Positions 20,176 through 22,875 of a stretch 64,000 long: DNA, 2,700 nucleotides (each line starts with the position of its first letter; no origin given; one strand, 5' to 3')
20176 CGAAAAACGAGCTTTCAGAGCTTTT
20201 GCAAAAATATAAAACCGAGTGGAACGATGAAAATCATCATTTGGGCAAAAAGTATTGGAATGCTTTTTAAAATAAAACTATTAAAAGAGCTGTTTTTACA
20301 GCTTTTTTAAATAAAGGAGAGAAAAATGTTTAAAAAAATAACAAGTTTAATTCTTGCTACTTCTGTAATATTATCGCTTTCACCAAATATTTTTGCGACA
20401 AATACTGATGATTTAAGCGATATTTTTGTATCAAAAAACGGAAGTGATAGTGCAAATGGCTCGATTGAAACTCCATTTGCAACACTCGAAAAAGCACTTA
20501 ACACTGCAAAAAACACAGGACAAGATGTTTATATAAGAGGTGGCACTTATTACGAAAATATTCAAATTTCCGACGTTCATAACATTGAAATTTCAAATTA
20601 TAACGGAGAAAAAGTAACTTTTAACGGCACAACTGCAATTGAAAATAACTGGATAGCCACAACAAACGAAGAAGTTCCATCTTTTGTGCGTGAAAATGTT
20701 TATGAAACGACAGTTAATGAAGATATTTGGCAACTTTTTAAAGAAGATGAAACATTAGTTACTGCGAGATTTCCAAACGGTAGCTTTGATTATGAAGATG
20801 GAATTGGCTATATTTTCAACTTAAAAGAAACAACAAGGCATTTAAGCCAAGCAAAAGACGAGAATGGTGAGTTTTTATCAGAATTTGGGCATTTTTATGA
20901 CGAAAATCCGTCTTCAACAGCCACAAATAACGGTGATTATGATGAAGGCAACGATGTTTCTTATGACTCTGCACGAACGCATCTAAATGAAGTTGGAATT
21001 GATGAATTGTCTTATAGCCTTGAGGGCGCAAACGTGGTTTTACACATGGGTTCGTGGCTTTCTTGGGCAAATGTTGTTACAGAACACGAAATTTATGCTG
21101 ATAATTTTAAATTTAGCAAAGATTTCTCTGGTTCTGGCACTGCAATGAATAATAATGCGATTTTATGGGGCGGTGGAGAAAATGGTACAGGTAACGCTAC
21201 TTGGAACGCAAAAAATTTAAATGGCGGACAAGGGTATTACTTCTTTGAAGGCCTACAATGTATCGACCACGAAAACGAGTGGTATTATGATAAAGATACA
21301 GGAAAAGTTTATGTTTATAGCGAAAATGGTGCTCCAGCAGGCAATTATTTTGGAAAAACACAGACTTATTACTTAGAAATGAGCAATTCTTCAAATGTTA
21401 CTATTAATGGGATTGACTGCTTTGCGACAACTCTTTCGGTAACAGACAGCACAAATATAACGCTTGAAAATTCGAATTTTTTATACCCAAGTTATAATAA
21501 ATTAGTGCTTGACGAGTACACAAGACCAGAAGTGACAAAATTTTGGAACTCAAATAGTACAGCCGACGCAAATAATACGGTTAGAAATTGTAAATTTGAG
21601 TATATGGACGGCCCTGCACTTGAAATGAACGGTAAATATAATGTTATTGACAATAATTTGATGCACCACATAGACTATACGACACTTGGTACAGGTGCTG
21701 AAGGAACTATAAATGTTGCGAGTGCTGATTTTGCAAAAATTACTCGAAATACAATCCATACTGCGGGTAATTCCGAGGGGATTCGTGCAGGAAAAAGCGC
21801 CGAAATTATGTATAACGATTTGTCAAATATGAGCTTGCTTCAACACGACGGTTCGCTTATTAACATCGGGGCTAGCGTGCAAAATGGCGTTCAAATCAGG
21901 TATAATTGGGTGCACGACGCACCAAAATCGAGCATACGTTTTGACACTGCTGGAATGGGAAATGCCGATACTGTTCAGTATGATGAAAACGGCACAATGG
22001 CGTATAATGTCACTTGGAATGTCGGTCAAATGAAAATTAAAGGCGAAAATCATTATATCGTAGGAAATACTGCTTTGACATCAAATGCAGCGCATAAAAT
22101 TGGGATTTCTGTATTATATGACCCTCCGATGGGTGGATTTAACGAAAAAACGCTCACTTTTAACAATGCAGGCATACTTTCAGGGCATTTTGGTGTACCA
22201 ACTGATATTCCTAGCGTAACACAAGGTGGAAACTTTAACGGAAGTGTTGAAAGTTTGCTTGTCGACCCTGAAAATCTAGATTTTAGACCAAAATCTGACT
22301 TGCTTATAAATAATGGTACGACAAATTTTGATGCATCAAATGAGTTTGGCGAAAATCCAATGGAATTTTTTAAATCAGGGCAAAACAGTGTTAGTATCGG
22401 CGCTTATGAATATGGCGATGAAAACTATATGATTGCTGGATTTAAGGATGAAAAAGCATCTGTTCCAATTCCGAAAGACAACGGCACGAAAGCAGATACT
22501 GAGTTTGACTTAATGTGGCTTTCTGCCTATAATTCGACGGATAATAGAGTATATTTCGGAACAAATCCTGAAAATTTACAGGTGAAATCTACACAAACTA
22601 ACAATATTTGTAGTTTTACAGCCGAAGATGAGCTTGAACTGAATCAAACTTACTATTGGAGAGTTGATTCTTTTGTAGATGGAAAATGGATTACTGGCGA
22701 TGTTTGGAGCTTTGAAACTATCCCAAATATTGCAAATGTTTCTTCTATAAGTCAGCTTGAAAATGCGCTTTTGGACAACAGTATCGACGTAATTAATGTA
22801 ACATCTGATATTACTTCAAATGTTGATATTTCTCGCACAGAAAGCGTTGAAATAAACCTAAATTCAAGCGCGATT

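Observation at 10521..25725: Gram-positive style utilisation locus for a sulfated glycan, built around two uncharacterised beta-helix enzymes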

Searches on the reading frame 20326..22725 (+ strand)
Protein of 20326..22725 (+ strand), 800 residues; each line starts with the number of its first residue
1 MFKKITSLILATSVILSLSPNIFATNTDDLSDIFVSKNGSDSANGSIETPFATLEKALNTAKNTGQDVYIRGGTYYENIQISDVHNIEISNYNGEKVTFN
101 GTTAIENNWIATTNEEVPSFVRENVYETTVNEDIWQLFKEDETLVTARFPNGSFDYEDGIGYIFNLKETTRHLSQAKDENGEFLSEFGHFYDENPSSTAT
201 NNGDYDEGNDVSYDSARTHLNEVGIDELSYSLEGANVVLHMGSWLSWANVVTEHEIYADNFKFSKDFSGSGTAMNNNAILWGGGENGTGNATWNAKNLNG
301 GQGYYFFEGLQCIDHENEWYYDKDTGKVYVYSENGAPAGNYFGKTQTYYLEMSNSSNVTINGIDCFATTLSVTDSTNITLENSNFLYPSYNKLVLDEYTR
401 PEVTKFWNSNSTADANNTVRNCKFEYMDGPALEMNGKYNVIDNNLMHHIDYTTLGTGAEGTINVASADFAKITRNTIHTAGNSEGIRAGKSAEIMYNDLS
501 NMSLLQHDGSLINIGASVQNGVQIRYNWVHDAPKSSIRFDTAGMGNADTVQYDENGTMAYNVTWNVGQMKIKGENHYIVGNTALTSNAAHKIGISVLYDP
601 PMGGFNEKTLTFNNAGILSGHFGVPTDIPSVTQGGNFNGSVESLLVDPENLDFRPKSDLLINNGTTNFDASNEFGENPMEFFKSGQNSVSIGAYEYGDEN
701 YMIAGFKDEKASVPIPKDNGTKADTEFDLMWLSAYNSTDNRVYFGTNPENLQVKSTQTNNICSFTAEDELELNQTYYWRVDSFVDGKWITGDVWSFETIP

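Call 9: search_solved_structures(query=window:20326-22725:+, max_evalue=1, show_alignments=2)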
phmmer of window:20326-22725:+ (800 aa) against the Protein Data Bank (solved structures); distinct sequences matched with E-value up to 1: 2.
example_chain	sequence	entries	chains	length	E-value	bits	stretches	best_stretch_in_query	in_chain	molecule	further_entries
5mqp_A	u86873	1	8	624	0.18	13.3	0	302-336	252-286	Glycoside hydrolase BT_1002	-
9rx2_A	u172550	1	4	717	0.42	12.1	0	301-338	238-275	Parallel beta-helix repeat protein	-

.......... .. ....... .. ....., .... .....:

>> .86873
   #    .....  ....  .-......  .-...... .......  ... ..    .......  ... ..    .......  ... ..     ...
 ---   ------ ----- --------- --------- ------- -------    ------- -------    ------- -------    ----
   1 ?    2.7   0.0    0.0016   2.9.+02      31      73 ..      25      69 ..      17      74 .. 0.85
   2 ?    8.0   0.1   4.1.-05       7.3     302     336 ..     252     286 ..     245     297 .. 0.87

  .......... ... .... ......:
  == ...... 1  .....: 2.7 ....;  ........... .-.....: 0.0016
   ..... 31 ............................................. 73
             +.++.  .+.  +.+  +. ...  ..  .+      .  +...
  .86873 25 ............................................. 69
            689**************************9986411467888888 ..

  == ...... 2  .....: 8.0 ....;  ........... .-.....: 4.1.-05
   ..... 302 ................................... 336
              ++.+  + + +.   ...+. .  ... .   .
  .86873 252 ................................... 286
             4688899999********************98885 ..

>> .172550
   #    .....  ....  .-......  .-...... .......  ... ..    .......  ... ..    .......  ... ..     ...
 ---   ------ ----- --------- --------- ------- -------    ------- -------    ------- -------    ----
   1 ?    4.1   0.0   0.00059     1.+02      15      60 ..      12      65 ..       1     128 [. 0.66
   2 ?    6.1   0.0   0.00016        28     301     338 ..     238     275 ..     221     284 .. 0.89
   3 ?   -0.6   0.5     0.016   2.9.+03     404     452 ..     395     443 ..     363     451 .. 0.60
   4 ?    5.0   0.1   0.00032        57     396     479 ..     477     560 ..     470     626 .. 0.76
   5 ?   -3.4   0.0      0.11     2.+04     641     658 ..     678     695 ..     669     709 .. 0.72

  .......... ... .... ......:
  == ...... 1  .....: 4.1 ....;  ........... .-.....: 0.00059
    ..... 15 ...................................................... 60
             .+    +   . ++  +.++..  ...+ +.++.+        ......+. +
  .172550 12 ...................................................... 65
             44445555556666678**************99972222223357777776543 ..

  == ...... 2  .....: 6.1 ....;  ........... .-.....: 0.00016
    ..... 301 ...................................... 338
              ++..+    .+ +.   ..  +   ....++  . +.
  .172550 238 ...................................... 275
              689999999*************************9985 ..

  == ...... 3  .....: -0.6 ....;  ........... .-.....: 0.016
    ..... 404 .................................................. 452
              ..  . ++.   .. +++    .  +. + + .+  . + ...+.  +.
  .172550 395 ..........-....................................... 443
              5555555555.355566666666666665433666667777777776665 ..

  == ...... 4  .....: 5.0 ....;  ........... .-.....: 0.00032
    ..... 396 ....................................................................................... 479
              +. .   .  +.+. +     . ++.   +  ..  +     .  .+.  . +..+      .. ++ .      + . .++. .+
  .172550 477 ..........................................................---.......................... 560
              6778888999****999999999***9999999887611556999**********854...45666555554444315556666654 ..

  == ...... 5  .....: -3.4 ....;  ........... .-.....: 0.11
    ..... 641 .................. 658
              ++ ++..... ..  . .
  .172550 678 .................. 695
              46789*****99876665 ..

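Call 17: find_homologous_proteins(query=window:20326-22725:+, max_evalue=0.00001)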
Query window:20326-22725:+ (800 aa): 44 proteins with E <= 0.00001 among 8000 candidates.
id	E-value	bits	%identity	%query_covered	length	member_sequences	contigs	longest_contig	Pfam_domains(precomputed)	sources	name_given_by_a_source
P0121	1.2e-261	889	55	96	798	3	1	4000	-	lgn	-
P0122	6.0e-249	847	52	96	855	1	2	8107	-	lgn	-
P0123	1.4e-175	604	43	95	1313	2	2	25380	PF13229.13,PF02018.24,PF22842.4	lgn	-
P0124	2.3e-168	580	42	95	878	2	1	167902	PF13229.13,PF22842.4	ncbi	-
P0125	2.5e-168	580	42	99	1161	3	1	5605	PF02018.24,PF22842.4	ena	-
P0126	1.1e-160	555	41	96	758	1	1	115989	PF22842.4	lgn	-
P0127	7.0e-160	552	39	96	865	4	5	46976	PF13229.13,PF22842.4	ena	-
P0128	3.2e-153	530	39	96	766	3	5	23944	PF22842.4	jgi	-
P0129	7.8e-152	526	39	94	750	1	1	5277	PF22842.4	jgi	jgi:hypothetical protein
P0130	3.9e-149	517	39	96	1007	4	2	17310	PF13405.13,PF13499.13,PF22842.4,PF00036.39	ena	-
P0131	1.0e-144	502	38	93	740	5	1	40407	PF13229.13,PF22842.4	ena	-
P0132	3.8e-137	477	36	99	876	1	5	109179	PF13229.13,PF07602.18,PF22842.4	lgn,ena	-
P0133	4.0e-131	457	34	96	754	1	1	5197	PF13229.13,PF22842.4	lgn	-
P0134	2.1e-129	451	36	96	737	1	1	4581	PF22842.4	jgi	jgi:hypothetical protein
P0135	5.7e-119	417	35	96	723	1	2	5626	PF13229.13,PF07602.18,PF22842.4,PF14592.13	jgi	-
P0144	1.1e-107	380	35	97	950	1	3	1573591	PF22842.4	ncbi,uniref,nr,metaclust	ncbi:hypothetical protein BS333_15450 [Vibrio azureus]|uniref:Chitin-binding type-3 domain-containin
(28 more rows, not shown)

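Call 18: find_encoding_contigs(protein=P0126, flank=10000, max_places=2)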
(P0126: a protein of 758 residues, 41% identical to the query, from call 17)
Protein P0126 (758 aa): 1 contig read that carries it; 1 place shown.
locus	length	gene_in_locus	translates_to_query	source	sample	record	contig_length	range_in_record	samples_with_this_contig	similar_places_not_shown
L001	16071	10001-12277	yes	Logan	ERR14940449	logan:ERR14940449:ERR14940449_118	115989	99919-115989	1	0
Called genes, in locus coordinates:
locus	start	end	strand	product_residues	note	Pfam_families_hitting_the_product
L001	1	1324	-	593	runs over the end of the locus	PF01120:Alpha_L_fucos, PF14871:GHL6 (faint)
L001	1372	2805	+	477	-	PF04616:Glyco_hydro_43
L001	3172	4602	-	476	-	PF00884:Sulfatase, PF01663:Phosphodiest (faint), PF00231:ATP-synt (weak), PF01676:Metalloenzyme (weak), PF16347:SGSH_C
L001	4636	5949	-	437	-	PF02415:Chlam_PMP (faint)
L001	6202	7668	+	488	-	PF00884:Sulfatase, PF01663:Phosphodiest (weak), PF16347:SGSH_C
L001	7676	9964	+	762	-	PF13229:Beta_helix (weak)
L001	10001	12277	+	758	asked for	PF22842:Pel9A-like_beta_helix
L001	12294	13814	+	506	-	PF00884:Sulfatase, PF01663:Phosphodiest (faint), PF16347:SGSH_C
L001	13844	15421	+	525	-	PF01120:Alpha_L_fucos, PF16757:Fucosidase_C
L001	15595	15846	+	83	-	-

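Call 19: find_encoding_contigs(protein=P0127, flank=10000, max_places=2)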
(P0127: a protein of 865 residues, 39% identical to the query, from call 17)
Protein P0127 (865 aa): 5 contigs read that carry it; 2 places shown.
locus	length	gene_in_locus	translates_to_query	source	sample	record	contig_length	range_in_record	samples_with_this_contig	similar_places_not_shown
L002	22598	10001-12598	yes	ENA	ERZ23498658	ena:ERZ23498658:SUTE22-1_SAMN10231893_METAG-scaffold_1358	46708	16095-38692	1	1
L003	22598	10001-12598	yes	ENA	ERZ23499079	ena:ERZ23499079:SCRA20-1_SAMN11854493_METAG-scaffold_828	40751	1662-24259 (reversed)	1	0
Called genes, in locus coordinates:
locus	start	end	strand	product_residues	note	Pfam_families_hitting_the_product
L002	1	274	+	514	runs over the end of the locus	PF00884:Sulfatase, PF16347:SGSH_C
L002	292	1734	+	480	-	PF00884:Sulfatase, PF01663:Phosphodiest, PF16347:SGSH_C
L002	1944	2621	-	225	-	-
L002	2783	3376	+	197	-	-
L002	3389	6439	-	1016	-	PF13360:PQQ_2, PF13570:Beta-prop_ACSF4, PF13360:PQQ_2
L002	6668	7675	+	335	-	PF00356:LacI, PF00532:Peripla_BP_1, PF13407:Peripla_BP_4, PF13377:Peripla_BP_3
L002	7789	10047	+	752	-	PF05048:NosD (faint), PF13229:Beta_helix (faint)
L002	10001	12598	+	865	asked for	PF22842:Pel9A-like_beta_helix, PF13229:Beta_helix (weak)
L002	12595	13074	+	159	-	-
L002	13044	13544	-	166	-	-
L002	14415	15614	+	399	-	PF13173:AAA_14, PF13401:AAA_22 (faint), PF13635:DUF4143 (weak)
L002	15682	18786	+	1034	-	PF00884:Sulfatase, PF12951:PATR (weak)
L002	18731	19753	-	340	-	-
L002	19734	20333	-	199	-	PF19502:DUF6036 (faint)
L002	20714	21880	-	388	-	PF13784:Fic_N, PF02661:Fic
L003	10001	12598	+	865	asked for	PF22842:Pel9A-like_beta_helix, PF13229:Beta_helix (weak)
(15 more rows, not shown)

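Call 42: search_protein_families(library=pfam, proteins=[P0126, window:20326-22725:+], max_evalue=1)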
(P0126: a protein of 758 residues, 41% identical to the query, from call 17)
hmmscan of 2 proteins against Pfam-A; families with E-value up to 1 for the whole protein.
P0126 (758 aa): 2 families
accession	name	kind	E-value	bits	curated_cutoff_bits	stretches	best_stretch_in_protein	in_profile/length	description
PF00271.37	Helicase_C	-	0.042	14.5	23.5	1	186-221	63-98/110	Helicase conserved C-terminal domain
PF16656.11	Pur_ac_phosph_N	-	0.082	13.9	30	1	684-753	18-85/93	Purple acid Phosphatase, N-terminal domain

window:20326-22725:+ (800 aa): 2 families
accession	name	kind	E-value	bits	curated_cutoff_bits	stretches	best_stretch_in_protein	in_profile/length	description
PF21231.2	GH141_M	-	0.016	15.5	27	1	302-331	125-154/156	GH141 insertion domain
PF16656.11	Pur_ac_phosph_N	-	0.43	11.6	30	1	723-795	11-90/93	Purple acid Phosphatase, N-terminal domain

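Call 44: search_solved_structures(query=A2, max_evalue=0.01, show_alignments=2)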
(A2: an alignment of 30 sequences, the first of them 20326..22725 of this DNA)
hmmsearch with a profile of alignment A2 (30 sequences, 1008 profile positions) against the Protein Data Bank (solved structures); distinct sequences matched with E-value up to 0.01: 15.
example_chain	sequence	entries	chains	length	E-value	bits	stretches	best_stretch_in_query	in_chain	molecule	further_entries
3vst_A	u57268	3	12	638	4.9e-21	77.6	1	22-116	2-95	Xylosidase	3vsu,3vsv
9rx2_A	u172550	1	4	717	1.3e-19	72.9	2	264-574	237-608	Parallel beta-helix repeat protein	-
5mqp_A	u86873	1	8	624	4.4e-13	51.3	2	19-133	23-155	Glycoside hydrolase BT_1002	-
5olq_A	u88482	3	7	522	1.3e-08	36.4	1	21-65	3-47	Rhamnogalacturonan lyase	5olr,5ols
1ru4_A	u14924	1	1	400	6e-07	31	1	19-111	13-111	Pectate lyase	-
7o78_A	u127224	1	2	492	3.2e-06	28.6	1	46-102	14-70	Polysaccharide lyase from Pseudopedobacter saltans, Pedsa3807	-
7o84_A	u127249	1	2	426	1.7e-05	26.1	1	50-117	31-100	Alginate lyase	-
7o7a_A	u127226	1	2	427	1.9e-05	26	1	50-117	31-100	Aliginate lyase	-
5gkq_A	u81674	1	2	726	0.00014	23.2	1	45-99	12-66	AlyGC mutant - R241A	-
5gkd_A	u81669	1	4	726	0.00018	22.7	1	45-99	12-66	AlyGC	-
1dbg_A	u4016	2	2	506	0.00052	21.2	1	42-100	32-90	CHONDROITINASE B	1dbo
1ofl_A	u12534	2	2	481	0.00063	21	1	42-100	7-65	CHONDROITINASE B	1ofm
8fqc_P1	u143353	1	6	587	0.0012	20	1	28-65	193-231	Tail Spike protein, gp124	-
7dmk_A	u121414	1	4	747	0.0059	17.7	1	40-98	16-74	BcAlyPL6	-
7o79_A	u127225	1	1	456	0.0091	17.1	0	43-98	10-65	Poly(Beta-D-mannuronate) lyase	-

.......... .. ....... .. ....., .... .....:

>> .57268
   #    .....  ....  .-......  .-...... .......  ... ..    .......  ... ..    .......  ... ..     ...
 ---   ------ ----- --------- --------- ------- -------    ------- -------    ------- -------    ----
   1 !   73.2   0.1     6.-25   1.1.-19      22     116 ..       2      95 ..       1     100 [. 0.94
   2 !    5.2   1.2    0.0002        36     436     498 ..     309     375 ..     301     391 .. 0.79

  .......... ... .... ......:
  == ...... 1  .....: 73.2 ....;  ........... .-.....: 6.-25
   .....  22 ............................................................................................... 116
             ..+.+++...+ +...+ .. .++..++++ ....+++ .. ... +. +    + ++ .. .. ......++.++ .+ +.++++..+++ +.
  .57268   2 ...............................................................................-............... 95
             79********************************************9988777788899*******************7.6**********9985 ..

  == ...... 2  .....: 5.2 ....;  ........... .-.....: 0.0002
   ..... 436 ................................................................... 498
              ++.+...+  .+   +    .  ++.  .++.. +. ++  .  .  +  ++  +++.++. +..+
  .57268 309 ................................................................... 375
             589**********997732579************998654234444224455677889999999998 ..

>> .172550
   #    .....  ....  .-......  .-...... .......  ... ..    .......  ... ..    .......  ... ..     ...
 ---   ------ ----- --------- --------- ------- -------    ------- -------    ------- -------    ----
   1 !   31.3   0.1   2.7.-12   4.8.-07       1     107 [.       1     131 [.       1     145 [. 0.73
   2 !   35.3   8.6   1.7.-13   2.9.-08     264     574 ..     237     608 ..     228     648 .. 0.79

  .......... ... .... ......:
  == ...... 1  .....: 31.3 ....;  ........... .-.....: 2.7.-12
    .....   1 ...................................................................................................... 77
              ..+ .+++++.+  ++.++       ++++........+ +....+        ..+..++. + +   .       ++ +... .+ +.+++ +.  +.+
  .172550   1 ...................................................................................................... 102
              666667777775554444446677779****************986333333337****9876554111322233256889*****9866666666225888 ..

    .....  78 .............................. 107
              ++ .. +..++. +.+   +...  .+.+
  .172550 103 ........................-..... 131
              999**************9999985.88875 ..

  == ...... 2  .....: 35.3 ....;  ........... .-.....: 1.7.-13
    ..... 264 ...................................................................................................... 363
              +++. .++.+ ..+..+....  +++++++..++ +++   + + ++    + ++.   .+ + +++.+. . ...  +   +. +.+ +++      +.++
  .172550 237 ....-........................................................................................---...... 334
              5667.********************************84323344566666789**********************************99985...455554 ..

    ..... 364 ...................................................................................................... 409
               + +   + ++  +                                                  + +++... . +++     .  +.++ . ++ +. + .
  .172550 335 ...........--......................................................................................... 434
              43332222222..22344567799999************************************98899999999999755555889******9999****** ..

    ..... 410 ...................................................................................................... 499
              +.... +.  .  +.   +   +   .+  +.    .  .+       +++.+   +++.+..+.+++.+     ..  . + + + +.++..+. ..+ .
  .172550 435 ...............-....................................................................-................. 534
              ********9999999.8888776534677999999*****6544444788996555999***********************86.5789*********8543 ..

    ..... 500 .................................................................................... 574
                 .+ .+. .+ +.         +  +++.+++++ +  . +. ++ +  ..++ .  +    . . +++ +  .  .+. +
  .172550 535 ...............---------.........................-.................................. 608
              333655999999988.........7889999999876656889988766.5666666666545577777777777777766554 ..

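Call 55: predict_structure(alignment_id=A2)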
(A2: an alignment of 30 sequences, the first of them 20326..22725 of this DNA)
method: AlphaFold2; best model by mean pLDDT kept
length: 800 residues; sequences in the alignment: 30
mean_pLDDT: 87.9   pTM: 0.90
mean pLDDT of the five models: 87.9, 87.9, 87.5, 86.2, 85.7
residues with pLDDT >= 90: 560; 70-90: 145; 50-70: 47; < 50: 48
segments of 3 or more residues with pLDDT < 50: 1-19, 21-29, 201-203, 671-686
pLDDT, mean of each block of 10 residues (from residue 1): 37 41 43 95 96 97 94 96 97 97 96 93 96 96 93 67 83 94 93 76 53 67 91 95 81 97 90 85 69 86 92 93 97 94 97 98 98 98 97 94 96 97 96 97 96 85 96 95 90 97 81 95 97 92 91 95 95 94 93 95 92 93 89 86 91 81 54 45 53 84 96 95 88 97 97 96 86 95 97 93
secondary structure, 60 per line:
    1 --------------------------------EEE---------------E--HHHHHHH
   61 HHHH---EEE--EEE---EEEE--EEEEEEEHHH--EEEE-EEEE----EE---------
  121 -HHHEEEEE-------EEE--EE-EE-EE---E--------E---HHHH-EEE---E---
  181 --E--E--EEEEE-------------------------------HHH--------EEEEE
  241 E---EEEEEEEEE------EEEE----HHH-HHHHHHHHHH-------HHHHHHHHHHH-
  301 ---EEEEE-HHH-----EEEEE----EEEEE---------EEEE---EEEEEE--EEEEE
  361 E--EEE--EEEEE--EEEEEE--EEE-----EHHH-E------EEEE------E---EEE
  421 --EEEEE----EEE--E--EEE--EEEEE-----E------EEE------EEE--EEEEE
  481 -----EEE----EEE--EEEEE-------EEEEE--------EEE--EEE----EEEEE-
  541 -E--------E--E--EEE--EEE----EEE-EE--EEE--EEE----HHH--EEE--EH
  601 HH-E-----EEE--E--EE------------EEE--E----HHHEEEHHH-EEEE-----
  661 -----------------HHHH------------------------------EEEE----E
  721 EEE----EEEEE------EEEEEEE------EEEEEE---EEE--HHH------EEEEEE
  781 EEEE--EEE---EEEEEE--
elements in order (helices of 4 or more, strands of 3 or more residues): E33-35 H54-64 E68-70 E73-75 E79-82 E85-91 E97-100 E102-105 E125-129 E137-139 H166-169 E171-173 E189-193 E236-241 E245-253 E260-263 H272-281 H289-299 E304-308 E318-322 E327-331 E341-344 E348-353 E356-361 E364-366 E369-373 E376-381 E384-386 E404-407 E418-420 E423-427 E432-434 E440-442 E445-449 E462-464 E471-473 E476-480 E486-488 E493-495 E498-502 E510-514 E523-525 E528-530 E535-539 E557-559 E562-564 E569-571 E577-579 E582-584 E594-596 E610-612 E632-634 E645-647 E652-655 H678-681 E712-715 E720-723 E728-732 E739-745 E752-757 E761-763 E775-784 E787-789 E793-798
